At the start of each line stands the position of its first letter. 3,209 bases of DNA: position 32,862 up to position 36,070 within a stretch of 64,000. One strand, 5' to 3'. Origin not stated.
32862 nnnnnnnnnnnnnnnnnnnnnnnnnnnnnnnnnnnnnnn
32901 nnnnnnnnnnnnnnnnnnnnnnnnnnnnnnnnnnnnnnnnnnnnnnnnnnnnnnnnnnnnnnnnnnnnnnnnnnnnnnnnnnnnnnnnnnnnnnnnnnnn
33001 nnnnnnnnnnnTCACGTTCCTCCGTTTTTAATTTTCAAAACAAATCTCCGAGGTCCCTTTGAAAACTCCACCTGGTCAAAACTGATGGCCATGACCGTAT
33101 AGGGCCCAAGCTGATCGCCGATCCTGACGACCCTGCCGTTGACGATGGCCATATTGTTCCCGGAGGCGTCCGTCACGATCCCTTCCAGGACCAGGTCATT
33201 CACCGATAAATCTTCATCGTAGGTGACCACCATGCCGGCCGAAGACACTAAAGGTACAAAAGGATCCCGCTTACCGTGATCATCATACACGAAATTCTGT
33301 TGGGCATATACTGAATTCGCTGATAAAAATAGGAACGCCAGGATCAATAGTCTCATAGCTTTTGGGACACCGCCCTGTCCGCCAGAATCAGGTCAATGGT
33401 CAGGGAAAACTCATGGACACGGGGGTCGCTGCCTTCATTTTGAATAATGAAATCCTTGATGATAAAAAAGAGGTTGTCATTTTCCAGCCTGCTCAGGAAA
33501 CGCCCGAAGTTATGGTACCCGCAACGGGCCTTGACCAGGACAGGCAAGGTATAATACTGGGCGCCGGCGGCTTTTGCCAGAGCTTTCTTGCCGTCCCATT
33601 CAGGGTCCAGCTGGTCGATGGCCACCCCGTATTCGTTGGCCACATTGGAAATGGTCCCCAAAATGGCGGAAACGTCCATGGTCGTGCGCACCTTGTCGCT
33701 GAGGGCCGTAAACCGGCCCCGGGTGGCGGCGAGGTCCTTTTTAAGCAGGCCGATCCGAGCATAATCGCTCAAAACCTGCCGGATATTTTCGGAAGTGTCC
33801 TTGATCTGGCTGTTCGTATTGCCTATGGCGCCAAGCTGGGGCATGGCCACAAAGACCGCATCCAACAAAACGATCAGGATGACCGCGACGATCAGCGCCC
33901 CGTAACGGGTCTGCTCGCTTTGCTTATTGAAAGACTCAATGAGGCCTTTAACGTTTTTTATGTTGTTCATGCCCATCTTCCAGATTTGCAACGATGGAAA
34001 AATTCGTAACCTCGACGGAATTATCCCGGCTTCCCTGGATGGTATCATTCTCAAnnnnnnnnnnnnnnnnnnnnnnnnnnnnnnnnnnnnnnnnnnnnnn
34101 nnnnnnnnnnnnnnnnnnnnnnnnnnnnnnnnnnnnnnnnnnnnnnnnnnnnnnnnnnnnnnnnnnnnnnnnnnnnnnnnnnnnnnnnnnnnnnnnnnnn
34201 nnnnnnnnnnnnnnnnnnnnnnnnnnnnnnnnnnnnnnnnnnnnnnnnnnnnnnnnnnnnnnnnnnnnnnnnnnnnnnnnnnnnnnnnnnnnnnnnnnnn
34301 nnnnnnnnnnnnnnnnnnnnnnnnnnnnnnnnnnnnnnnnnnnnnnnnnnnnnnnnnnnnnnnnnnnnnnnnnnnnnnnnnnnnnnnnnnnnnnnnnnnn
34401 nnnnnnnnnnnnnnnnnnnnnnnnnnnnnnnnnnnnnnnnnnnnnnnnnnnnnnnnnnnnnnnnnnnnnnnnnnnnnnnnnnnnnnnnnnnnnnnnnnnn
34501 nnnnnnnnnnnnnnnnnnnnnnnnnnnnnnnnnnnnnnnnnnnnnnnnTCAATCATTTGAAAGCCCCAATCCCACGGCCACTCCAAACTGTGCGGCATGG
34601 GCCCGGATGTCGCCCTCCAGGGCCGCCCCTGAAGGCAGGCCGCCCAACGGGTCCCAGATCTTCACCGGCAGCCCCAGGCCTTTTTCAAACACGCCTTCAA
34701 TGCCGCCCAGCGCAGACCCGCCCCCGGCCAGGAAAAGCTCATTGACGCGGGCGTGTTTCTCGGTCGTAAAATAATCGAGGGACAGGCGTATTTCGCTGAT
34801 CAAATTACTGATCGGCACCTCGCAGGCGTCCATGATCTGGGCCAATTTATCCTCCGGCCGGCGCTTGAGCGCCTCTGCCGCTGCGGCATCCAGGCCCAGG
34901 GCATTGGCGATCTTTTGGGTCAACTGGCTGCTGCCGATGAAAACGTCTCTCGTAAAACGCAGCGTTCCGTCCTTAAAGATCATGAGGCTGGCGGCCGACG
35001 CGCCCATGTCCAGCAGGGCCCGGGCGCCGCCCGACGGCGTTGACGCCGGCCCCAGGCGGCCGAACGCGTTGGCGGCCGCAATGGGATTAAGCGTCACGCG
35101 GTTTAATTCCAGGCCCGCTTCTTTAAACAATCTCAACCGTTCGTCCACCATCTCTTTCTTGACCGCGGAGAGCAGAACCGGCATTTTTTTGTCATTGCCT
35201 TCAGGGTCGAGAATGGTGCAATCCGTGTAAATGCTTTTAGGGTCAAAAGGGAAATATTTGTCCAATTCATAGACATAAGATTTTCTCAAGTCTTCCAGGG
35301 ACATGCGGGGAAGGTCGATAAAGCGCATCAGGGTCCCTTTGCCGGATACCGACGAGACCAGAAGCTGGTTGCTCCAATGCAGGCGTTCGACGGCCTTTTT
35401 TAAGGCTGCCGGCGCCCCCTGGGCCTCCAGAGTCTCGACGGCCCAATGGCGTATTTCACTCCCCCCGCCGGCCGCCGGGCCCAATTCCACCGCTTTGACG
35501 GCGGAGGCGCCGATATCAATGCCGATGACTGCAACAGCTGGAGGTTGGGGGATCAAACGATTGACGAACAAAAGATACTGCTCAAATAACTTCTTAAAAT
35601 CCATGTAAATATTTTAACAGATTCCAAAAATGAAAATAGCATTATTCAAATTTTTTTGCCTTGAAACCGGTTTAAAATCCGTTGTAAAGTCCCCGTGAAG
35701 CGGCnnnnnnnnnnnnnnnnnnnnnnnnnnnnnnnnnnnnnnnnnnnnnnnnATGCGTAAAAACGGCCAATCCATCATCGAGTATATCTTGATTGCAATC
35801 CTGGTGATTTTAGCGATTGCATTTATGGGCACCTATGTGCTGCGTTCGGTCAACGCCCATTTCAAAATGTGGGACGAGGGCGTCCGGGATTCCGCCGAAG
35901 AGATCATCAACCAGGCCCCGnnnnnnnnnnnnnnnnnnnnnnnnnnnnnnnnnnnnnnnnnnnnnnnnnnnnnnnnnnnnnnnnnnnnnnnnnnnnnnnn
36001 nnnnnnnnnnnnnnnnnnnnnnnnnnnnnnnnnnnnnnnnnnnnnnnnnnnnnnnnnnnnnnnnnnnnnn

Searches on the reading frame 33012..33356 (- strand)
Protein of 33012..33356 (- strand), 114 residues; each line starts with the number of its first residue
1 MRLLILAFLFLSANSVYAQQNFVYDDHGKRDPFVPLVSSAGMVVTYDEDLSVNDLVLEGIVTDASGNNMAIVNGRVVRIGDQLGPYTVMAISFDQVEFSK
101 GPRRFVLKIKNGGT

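Call 10: search_protein_families(library=pfam, proteins=[window:33012-33356:-], max_evalue=0.01)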
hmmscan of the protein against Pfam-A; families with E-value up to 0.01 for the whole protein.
window:33012-33356:- (114 aa): 0 families

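Call 55: search_protein_families(library=pfam, proteins=[window:33012-33356:-], max_evalue=10)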
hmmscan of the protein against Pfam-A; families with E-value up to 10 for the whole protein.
window:33012-33356:- (114 aa): 2 families
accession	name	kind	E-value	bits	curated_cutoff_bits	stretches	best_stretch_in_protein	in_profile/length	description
PF23862.1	CdsD_C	-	0.084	13.4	27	1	66-96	14-44/56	CdsD C-terminal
PF16537.11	T2SSB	-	0.15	12.2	28.4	1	69-107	19-58/60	Type II secretion system protein B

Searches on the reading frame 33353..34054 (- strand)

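Call 9: search_protein_families(library=pfam, proteins=[window:33353-34054:-], max_evalue=0.01)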
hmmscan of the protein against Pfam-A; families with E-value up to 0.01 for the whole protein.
window:33353-34054:- (233 aa): 1 family
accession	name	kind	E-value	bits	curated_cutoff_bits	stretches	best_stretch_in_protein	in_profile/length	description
PF04350.18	PilO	-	1.2e-06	29.2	22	1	81-209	5-126/145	Pilus assembly protein, PilO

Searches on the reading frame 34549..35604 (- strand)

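Call 9: search_protein_families(library=pfam, proteins=[window:34549-35604:-], max_evalue=0.01)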
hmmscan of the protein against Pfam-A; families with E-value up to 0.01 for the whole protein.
window:34549-35604:- (351 aa): 3 families
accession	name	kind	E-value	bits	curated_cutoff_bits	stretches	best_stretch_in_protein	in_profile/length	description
PF11104.14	PilM_2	-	8.2e-36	124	27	1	28-348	1-337/340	Type IV pilus assembly protein PilM;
PF14450.12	FtsA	-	5.1e-13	49.9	31.8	1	196-319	1-112/127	Cell division protein FtsA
PF06723.19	MreB_Mbl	-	0.00046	19.6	27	1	246-317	231-304/327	MreB/Mbl protein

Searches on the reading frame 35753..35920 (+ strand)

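Call 86: search_protein_families(library=pfam, proteins=[window:35753-35920:+], max_evalue=10)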
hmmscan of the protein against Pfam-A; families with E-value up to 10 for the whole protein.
seq(56 aa): 6 families
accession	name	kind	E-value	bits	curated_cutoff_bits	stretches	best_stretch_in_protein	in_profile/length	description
PF21085.3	CusS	-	0.0047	17.5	24.1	1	12-42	11-41/160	CusS sensor domain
PF04964.19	Flp_Fap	-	0.029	14.6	32.2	1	4-38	6-40/46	Flp/Fap pilin component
PF16982.10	Flp1_like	-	0.04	13.8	33.5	1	5-24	8-28/49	Putative Flagellin, Flp1-like, domain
PF10329.14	DUF2417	-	0.069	13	25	1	8-42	185-219/234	Region of unknown function (DUF2417)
PF12729.13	4HB_MCP_1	-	0.27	11.2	27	1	8-37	8-37/181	Four helix bundle sensory module for signal transduction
PF14981.11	FAM165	-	0.7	10.3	25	1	11-30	11-30/50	FAM165 family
